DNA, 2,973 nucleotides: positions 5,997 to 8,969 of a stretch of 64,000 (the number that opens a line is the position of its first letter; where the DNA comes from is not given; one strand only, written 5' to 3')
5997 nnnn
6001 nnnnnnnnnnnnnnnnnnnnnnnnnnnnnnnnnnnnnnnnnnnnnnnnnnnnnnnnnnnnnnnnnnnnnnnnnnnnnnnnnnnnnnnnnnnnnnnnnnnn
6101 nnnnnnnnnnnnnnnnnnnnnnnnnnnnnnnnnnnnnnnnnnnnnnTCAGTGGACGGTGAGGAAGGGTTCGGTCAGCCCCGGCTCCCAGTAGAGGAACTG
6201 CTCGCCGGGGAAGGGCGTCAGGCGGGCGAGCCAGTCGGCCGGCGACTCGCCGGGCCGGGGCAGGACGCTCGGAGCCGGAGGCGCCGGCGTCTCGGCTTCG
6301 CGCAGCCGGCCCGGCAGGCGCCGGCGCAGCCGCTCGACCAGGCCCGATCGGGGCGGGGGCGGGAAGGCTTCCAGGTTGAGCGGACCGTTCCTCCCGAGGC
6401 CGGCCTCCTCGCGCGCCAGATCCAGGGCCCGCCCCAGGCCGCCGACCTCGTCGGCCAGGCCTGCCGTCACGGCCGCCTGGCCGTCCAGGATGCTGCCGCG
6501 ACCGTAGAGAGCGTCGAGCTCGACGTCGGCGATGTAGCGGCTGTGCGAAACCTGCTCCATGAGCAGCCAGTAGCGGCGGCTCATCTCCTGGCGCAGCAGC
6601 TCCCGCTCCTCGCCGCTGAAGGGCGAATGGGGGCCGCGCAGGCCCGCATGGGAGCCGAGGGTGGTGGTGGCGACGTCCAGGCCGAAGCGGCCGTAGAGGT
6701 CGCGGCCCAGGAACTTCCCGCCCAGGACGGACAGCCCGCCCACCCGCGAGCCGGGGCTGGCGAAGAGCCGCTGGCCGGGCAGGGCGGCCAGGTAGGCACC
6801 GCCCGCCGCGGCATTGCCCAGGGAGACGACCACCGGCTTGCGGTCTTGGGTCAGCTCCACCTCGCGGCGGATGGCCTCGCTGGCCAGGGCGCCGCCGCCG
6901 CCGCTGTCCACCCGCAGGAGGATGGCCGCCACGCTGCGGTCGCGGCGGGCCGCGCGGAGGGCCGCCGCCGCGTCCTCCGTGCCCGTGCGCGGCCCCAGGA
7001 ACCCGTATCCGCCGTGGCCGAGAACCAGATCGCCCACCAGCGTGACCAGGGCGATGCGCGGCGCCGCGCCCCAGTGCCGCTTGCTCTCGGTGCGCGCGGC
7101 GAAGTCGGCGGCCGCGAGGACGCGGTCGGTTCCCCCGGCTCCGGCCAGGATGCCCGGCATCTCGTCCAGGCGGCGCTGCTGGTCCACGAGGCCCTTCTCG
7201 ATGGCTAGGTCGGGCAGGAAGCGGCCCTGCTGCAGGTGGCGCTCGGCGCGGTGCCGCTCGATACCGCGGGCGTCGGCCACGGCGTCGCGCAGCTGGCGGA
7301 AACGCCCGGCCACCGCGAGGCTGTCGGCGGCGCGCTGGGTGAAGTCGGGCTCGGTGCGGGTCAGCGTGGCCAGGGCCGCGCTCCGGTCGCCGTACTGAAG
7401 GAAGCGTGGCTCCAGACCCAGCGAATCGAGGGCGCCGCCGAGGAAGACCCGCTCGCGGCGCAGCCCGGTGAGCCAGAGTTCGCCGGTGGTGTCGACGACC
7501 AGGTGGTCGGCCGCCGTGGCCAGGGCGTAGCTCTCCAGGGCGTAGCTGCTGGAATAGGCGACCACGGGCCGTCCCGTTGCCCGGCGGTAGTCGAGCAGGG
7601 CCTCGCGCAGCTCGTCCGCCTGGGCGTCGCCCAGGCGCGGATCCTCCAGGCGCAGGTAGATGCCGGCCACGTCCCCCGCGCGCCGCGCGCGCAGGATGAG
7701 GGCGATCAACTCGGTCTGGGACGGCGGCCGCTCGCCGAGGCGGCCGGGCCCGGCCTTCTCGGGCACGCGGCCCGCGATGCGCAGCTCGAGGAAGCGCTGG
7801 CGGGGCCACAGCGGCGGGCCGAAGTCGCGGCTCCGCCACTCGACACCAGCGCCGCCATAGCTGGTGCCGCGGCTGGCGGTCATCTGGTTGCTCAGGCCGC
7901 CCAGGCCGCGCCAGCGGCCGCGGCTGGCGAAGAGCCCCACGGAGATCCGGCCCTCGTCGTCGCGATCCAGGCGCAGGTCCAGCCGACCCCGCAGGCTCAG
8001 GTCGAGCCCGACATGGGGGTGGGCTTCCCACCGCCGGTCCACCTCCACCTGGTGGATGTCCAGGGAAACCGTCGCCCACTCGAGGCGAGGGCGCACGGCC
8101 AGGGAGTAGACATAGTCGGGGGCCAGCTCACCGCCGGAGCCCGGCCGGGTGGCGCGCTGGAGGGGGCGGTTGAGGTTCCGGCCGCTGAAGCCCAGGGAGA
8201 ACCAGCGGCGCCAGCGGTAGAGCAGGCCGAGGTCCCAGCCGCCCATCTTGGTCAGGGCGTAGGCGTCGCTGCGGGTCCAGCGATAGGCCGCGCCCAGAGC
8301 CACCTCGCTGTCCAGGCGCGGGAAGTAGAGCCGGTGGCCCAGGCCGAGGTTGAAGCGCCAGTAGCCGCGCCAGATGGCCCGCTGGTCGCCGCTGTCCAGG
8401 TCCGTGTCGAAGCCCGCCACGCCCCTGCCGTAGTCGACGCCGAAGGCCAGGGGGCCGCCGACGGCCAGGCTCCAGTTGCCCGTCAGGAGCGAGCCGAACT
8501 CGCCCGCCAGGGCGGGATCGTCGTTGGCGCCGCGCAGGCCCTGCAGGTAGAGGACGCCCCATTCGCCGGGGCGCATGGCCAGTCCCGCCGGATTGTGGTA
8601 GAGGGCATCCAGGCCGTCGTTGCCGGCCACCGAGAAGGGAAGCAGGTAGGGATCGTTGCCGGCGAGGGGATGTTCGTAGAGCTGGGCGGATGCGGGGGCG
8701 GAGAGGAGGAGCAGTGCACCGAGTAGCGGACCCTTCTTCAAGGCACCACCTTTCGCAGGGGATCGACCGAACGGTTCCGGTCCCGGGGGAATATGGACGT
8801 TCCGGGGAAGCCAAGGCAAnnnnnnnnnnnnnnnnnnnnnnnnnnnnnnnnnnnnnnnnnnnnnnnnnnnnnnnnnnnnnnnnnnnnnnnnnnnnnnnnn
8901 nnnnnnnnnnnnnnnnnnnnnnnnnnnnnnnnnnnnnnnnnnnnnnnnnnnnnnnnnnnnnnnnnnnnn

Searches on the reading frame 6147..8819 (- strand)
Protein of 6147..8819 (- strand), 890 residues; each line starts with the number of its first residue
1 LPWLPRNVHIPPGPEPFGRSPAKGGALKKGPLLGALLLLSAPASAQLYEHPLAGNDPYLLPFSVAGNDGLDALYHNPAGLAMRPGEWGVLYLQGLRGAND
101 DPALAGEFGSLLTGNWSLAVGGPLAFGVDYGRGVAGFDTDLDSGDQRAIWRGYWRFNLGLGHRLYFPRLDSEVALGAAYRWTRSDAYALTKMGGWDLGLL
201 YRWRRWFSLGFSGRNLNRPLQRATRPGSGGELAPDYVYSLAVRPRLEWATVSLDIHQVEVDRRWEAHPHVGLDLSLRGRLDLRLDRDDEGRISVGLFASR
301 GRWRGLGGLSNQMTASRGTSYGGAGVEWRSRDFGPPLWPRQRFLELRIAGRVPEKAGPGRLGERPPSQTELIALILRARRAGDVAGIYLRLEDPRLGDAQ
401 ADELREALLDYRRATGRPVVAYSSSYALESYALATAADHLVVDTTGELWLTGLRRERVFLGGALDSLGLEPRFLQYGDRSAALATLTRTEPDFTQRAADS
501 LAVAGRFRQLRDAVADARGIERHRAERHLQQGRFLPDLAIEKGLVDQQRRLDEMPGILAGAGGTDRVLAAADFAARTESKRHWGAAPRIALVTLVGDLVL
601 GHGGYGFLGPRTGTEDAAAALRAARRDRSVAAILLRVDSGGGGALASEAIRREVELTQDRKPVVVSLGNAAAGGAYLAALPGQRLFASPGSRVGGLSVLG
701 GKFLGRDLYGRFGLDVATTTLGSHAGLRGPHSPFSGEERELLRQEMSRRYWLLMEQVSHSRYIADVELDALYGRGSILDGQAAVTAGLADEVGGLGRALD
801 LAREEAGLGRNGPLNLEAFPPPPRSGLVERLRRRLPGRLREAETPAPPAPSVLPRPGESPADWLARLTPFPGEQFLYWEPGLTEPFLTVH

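Call 64: search_protein_families(library=pfam, proteins=[window:6147-8819:-], max_evalue=0.00001)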
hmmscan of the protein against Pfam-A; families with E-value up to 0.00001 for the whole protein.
window:6147-8819:- (890 aa): 1 family
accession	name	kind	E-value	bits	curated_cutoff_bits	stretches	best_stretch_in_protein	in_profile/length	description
PF01343.23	Peptidase_S49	-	8.8e-32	110.6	24.9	2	657-808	3-153/154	Peptidase family S49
